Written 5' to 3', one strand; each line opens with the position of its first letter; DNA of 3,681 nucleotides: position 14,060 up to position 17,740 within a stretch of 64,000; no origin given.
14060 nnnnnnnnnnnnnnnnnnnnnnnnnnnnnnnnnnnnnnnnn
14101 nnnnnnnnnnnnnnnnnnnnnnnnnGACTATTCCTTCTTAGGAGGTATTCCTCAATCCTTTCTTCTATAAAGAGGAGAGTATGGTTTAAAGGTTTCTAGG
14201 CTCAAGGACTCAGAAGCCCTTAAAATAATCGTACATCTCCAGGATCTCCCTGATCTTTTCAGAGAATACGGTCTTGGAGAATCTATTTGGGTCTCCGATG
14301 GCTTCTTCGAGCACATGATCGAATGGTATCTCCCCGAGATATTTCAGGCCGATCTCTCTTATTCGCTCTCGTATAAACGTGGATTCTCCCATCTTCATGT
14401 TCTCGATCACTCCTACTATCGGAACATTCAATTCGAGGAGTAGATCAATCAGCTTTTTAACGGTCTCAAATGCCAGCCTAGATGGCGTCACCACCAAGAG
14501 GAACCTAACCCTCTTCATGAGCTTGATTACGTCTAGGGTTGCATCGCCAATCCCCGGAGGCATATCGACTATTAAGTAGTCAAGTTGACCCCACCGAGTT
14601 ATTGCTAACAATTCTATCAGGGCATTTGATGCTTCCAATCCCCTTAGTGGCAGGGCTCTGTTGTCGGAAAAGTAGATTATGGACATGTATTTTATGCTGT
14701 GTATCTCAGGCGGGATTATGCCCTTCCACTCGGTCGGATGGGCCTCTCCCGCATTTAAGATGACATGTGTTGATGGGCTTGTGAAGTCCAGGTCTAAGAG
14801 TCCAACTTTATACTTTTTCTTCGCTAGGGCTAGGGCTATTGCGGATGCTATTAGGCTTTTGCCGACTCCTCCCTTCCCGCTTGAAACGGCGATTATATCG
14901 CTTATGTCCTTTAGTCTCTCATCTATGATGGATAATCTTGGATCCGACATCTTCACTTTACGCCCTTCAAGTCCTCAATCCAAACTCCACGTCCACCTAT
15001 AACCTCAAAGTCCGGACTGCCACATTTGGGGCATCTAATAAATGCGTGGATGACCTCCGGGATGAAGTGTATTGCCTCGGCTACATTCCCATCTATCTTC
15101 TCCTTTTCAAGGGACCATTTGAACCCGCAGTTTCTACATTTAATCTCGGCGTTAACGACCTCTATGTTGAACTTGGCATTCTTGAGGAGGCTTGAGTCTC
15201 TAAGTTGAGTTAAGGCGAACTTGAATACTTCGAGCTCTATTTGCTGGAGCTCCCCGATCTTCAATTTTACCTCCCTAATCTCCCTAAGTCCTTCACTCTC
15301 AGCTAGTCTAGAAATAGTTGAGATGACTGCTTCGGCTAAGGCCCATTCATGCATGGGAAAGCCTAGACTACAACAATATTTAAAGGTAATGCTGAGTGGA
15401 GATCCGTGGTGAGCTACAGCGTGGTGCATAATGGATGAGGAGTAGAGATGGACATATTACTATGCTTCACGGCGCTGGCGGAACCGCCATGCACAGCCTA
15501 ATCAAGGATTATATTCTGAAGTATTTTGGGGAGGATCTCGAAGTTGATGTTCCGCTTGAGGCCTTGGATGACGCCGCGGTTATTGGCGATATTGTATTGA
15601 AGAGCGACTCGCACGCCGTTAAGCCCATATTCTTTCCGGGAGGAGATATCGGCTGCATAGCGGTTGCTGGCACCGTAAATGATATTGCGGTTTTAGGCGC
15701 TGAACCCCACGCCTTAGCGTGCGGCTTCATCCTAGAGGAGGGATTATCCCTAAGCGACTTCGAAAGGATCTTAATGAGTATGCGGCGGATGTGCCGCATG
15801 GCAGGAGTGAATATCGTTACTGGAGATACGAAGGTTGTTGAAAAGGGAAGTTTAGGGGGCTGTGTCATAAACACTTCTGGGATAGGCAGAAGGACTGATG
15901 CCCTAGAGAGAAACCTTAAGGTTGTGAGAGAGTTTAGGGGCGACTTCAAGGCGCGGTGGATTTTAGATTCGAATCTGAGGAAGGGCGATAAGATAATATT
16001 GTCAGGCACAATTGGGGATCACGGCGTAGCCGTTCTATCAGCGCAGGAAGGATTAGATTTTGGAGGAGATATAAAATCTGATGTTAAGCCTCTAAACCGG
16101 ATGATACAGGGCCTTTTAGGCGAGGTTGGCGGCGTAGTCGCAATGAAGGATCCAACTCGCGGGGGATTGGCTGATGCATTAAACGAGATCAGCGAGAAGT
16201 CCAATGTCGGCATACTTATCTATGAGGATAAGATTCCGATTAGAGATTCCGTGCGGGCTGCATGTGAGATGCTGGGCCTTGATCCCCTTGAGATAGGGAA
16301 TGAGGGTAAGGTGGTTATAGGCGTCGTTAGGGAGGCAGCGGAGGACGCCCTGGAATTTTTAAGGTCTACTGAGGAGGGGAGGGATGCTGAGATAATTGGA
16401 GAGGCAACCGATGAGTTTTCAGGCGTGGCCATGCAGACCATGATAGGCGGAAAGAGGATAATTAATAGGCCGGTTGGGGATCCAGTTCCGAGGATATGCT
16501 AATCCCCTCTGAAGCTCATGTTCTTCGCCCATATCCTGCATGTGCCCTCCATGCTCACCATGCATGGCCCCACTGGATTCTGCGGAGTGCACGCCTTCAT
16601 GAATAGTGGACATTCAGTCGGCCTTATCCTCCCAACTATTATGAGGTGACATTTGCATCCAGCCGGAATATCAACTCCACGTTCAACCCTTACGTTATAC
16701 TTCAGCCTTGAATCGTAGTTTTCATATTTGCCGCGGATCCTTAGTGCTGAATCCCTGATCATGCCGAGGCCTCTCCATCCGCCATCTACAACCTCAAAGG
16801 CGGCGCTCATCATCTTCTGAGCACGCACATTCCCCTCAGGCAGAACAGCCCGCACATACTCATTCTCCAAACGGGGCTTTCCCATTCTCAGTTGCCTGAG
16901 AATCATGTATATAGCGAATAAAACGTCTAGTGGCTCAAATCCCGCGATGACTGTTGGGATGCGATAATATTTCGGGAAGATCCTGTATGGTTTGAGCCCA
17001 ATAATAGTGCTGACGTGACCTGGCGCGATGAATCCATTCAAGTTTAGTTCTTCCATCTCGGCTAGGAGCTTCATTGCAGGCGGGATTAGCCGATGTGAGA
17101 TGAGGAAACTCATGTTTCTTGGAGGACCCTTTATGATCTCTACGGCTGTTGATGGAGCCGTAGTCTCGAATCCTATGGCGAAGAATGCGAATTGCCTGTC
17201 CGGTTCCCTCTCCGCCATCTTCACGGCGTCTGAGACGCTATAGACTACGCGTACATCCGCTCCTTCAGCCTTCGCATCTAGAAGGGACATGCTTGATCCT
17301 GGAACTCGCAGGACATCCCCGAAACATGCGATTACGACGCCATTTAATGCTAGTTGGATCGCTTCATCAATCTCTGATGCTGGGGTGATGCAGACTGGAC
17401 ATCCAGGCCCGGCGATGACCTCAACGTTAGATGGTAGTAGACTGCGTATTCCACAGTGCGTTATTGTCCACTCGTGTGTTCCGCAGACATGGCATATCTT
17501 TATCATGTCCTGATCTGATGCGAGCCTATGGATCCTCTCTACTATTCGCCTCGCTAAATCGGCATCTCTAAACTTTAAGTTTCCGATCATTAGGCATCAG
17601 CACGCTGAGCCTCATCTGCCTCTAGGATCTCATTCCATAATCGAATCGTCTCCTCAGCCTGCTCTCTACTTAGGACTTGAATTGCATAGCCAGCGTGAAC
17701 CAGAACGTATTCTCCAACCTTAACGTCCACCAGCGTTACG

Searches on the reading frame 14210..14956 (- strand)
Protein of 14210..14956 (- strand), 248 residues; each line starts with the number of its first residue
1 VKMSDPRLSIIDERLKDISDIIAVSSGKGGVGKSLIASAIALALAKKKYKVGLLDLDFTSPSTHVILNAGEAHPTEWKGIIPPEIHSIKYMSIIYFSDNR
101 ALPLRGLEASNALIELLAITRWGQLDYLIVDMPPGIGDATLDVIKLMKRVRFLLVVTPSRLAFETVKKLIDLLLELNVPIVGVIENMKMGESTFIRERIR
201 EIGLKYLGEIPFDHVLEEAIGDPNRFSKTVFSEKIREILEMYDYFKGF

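Call 20: search_protein_families(library=pfam, proteins=[window:14210-14956:-], max_evalue=0.001)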
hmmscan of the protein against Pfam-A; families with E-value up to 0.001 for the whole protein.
window:14210-14956:- (248 aa): 6 families
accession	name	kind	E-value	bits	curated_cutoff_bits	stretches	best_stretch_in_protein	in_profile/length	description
PF10609.15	ParA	-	1.3e-53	182.4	27.1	1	18-219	2-218/246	NUBPL iron-transfer P-loop NTPase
PF01656.29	CbiA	-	1e-15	58.2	25.4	1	22-220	1-119/125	CobQ/CobB/MinD/ParA nucleotide binding domain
PF13614.12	AAA_31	-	1.2e-10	42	27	1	20-63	2-45/177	AAA domain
PF02374.21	ArsA_ATPase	-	6.2e-08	32.6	24.3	1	25-57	6-38/305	Anion-transporting ATPase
PF09140.17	MipZ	-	4.1e-06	26.7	20.7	1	21-80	2-60/262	ATPase MipZ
PF00142.24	Fer4_NifH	-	0.00019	21.4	25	0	26-69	6-49/271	4Fe-4S iron sulfur cluster binding proteins, NifH/frxC family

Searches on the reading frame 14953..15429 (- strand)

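Call 72: search_protein_families(library=pfam, proteins=[window:14953-15429:-], max_evalue=0.00001)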
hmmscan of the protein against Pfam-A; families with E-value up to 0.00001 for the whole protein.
window:14953-15429:- (158 aa): 1 family
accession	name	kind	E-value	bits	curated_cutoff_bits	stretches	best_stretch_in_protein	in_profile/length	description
PF01155.25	HypA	-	2.1e-27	95.8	28.9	1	26-155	1-111/112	Hydrogenase/urease nickel incorporation, metallochaperone, hypA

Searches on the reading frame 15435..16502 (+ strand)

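Call 20: search_protein_families(library=pfam, proteins=[window:15435-16502:+], max_evalue=0.001)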
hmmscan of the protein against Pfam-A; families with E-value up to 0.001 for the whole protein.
window:15435-16502:+ (355 aa): 2 families
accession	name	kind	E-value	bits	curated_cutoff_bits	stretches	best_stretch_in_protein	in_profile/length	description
PF02769.27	AIRS_C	-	3e-29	102.6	23.1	1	182-329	1-150/156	AIR synthase related protein, C-terminal domain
PF00586.29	AIRS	-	2.4e-21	76.7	24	1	45-152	2-111/112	AIR synthase related protein, N-terminal domain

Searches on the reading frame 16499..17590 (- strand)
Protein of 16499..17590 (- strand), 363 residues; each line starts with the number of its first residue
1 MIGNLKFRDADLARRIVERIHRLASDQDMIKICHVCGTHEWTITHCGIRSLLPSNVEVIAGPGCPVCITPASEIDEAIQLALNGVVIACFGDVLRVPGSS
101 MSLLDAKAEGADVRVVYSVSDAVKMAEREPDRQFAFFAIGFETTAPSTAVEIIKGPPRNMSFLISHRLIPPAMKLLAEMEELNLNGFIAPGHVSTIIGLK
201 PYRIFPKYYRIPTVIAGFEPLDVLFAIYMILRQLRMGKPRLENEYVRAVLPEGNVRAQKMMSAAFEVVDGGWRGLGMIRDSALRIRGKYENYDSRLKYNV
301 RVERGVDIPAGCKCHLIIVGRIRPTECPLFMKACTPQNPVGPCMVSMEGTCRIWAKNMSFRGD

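Call 20: search_protein_families(library=pfam, proteins=[window:16499-17590:-], max_evalue=0.001)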
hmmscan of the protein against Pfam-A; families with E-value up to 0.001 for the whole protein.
window:16499-17590:- (363 aa): 1 family
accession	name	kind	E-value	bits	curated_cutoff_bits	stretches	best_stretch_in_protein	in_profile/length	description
PF01924.21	HypD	-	1.4e-141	472.1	25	1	12-356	2-349/351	Hydrogenase formation hypA family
